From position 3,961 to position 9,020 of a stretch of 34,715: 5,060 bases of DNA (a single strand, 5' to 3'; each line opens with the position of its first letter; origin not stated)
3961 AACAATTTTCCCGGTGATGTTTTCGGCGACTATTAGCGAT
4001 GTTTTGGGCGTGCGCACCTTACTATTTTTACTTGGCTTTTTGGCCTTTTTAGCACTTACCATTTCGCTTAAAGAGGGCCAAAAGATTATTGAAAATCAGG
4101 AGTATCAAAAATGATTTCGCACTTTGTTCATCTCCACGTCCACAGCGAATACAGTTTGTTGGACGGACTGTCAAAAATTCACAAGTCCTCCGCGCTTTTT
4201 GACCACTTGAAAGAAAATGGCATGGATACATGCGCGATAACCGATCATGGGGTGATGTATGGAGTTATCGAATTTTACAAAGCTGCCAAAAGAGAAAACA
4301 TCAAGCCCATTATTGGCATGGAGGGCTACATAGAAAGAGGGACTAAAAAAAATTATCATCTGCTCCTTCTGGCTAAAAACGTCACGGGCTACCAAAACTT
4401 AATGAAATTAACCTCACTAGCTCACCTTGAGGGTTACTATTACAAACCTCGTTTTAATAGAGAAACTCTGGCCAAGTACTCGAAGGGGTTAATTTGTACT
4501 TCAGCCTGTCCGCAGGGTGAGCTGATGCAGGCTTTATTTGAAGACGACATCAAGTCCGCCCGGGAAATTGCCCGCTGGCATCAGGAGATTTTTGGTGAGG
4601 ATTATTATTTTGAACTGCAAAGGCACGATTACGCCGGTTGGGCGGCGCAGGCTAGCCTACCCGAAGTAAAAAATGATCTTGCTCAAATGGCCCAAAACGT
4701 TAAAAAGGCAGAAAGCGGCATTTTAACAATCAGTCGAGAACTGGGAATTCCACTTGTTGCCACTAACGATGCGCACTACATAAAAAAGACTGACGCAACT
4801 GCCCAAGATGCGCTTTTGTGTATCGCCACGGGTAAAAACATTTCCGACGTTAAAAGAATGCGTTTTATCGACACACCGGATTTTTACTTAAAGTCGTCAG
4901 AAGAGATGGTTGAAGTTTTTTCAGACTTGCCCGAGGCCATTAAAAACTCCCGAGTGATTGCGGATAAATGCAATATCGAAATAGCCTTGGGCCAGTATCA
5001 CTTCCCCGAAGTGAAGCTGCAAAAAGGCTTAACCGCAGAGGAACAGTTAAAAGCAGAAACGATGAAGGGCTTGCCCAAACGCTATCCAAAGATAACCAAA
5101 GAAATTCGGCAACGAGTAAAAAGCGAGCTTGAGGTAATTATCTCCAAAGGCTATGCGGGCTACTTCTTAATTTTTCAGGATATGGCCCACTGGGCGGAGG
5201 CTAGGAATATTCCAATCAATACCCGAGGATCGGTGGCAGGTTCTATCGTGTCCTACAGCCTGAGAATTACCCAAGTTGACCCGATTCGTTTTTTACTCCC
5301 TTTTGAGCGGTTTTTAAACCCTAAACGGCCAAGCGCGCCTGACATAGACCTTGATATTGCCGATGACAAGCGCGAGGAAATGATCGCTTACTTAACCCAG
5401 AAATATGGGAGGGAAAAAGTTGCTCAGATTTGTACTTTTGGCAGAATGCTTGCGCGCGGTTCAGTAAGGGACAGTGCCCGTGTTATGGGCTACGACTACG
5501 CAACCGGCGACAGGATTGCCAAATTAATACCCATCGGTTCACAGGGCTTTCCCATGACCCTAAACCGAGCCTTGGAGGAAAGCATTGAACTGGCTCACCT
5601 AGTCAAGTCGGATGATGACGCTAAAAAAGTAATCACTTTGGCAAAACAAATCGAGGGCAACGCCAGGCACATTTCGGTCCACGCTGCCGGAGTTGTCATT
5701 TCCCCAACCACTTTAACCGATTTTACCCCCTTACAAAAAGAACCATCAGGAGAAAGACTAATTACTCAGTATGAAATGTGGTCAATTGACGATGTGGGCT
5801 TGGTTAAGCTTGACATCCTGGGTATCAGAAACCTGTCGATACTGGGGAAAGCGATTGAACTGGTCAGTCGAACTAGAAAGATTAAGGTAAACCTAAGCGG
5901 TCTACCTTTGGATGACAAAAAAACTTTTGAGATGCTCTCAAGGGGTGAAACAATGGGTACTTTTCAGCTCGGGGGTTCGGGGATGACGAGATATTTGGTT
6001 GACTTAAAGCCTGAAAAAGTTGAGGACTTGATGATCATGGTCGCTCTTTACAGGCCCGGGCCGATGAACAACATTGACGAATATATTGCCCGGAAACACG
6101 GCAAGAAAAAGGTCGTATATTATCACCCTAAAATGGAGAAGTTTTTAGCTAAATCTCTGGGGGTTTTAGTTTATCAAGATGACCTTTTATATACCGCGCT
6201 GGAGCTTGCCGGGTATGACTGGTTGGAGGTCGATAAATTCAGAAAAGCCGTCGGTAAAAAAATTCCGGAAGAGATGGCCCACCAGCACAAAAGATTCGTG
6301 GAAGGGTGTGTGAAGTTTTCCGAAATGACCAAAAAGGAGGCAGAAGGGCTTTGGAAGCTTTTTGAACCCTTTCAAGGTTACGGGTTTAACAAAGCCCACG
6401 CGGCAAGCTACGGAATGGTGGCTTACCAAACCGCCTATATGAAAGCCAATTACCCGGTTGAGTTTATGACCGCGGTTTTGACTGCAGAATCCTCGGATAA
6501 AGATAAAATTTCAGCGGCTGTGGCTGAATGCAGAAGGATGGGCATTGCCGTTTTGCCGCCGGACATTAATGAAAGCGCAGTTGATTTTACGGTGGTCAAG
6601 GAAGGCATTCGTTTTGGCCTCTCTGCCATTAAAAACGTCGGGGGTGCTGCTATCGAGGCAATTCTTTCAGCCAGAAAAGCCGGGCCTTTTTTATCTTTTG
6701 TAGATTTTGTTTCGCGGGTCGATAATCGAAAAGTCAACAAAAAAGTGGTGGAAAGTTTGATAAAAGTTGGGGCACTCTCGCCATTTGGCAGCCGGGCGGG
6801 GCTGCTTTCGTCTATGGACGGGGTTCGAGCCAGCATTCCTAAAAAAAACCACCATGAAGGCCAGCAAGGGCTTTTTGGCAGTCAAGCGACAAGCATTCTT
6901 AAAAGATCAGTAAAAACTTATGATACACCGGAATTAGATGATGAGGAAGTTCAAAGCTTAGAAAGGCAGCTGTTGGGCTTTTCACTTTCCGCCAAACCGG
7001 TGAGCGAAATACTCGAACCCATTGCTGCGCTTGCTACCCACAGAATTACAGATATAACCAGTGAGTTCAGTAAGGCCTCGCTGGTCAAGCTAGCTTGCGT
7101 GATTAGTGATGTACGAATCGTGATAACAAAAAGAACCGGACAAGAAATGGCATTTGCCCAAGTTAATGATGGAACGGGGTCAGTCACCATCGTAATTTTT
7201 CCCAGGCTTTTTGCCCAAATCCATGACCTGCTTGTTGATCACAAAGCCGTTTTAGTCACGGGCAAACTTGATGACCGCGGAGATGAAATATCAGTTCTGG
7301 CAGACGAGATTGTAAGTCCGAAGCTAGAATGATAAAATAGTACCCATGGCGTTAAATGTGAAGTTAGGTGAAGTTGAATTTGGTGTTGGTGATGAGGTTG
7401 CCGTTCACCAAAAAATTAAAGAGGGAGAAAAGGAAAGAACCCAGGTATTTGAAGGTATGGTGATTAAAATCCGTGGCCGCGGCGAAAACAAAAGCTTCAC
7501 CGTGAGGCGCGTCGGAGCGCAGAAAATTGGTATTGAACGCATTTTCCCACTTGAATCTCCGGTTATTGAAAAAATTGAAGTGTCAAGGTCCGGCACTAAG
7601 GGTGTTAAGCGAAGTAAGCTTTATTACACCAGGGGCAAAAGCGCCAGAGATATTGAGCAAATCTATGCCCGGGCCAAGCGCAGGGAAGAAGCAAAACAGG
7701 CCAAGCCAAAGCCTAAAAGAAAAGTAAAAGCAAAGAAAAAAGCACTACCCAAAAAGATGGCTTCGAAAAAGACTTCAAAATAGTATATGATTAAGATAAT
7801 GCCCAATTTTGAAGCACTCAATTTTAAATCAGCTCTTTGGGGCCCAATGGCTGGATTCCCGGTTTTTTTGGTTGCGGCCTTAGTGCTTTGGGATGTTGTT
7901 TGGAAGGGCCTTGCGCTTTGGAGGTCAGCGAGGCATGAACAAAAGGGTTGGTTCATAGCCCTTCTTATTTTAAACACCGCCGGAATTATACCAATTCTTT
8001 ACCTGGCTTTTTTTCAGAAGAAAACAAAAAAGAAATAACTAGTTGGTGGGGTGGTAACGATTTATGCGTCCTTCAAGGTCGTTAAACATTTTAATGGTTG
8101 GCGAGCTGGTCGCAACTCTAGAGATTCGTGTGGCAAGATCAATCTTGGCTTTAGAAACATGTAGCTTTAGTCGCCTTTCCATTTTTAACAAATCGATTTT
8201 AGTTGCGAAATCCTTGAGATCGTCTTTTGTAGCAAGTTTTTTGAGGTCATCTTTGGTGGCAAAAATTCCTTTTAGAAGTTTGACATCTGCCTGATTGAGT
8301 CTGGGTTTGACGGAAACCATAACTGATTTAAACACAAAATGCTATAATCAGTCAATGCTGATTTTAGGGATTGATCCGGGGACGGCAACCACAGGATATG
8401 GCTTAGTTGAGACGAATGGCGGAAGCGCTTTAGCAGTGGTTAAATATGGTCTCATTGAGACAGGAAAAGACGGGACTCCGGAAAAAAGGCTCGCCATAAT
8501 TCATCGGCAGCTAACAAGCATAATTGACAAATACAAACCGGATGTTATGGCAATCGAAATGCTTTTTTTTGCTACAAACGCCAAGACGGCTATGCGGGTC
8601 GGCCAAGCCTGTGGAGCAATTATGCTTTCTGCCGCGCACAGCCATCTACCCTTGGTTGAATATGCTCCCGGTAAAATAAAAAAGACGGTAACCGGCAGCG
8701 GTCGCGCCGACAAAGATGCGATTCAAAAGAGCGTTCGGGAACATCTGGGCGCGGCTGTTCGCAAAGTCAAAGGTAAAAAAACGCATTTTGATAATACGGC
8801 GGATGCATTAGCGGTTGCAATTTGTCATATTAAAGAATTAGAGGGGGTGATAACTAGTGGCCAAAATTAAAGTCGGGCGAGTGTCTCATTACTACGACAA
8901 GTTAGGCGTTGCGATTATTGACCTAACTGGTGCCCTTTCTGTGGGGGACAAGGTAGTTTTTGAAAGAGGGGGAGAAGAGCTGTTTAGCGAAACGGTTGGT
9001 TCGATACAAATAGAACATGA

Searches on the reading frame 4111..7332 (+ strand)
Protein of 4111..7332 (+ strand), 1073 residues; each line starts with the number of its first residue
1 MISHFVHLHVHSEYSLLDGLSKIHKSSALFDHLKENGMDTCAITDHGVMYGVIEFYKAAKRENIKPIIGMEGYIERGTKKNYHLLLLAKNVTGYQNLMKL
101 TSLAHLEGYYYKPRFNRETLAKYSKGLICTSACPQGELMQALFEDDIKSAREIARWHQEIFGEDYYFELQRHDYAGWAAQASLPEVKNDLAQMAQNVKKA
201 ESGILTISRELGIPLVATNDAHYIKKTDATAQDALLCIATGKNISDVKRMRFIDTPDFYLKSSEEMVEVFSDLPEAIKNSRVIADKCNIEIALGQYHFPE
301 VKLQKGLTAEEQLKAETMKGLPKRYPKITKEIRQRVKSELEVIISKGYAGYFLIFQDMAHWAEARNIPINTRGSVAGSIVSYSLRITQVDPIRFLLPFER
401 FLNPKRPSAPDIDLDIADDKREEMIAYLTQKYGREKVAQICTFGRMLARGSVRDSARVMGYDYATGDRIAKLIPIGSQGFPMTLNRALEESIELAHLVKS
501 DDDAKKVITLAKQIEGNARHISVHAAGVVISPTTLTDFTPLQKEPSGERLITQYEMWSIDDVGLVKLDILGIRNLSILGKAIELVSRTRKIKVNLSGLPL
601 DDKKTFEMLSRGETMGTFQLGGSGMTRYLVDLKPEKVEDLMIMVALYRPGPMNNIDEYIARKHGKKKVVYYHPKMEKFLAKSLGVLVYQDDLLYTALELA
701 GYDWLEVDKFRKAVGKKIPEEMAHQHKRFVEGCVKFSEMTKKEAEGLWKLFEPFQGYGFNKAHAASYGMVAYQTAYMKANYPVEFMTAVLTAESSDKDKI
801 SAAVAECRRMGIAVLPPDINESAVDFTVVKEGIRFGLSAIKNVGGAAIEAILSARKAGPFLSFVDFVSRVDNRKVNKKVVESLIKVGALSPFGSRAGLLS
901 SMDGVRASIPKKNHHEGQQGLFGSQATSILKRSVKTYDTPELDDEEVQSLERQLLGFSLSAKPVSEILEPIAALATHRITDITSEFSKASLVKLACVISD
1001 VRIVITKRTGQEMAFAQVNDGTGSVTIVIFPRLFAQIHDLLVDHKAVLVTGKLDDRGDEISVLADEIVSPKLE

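Call 76: search_protein_families(library=pfam, proteins=[window:4111-7332:+], max_evalue=0.00001)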
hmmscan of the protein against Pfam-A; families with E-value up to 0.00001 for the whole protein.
window:4111-7332:+ (1073 aa): 5 families
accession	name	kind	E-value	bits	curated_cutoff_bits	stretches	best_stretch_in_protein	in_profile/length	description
PF07733.18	DNA_pol3_alpha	-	4.7e-90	302.1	23.9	1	312-571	2-260/260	Bacterial DNA polymerase III alpha NTPase domain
PF02811.25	PHP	-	4.9e-53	180.3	26.4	1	7-172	1-164/164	PHP domain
PF17657.6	DNA_pol3_finger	-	1.7e-50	171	22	1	574-735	1-164/166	Bacterial DNA polymerase III alpha subunit finger domain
PF14579.12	HHH_6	-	5e-30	104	25.6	1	811-895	1-87/90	Helix-hairpin-helix motif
PF01336.31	tRNA_anti-codon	-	2.2e-10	40.8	27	1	998-1067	7-72/75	OB-fold nucleic acid binding domain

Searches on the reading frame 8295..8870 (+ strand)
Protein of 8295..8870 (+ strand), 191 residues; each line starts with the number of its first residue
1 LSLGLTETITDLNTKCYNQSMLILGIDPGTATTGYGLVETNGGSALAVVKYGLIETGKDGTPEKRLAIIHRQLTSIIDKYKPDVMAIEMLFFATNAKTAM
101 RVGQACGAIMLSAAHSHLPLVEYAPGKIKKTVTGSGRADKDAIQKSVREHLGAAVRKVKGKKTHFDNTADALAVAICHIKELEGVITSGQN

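Call 76: search_protein_families(library=pfam, proteins=[window:8295-8870:+], max_evalue=0.00001)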
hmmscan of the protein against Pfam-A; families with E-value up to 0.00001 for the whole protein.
window:8295-8870:+ (191 aa): 1 family
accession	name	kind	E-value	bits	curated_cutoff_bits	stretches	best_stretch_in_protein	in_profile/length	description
PF02075.23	RuvC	-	6e-42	143.5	22.2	1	23-178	1-148/148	Crossover junction endodeoxyribonuclease RuvC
